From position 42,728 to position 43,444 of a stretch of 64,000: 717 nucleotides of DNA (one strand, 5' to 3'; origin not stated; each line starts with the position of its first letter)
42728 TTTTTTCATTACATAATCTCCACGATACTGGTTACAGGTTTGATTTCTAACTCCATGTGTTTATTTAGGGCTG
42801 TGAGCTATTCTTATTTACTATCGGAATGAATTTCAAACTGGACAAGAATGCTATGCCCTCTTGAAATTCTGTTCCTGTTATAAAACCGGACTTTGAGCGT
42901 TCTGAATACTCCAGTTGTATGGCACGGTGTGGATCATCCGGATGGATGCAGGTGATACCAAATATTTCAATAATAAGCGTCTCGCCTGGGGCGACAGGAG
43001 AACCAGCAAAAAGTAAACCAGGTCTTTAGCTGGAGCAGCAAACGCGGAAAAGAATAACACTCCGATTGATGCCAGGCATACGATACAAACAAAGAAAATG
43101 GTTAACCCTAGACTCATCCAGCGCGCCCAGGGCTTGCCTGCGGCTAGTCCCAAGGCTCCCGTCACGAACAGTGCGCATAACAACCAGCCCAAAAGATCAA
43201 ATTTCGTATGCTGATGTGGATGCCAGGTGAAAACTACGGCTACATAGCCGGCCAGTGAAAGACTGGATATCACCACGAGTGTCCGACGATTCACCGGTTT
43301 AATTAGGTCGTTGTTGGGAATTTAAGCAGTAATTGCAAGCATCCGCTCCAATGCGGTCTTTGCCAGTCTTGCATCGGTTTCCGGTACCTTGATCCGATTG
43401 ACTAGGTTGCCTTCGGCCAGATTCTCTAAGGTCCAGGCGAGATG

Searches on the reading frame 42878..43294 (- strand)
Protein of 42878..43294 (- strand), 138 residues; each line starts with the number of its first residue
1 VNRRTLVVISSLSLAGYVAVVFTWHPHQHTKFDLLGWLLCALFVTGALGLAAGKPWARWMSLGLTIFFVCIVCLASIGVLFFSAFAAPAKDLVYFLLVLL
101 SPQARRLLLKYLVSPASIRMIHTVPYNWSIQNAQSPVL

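Call 3: search_protein_families(library=pfam, proteins=[window:42878-43294:-], max_evalue=1)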
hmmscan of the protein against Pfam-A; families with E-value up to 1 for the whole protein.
window:42878-43294:- (138 aa): 2 families
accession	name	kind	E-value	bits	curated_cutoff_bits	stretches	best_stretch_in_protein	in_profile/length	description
PF10767.14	YbjO_DH-like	-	0.005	17.3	24.2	1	28-115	44-132/141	Inner membrane protein YbjO, dehydrogenase-like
PF07695.17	7TMR-DISM_7TM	-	0.15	12.4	29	1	10-85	101-182/205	7TM diverse intracellular signalling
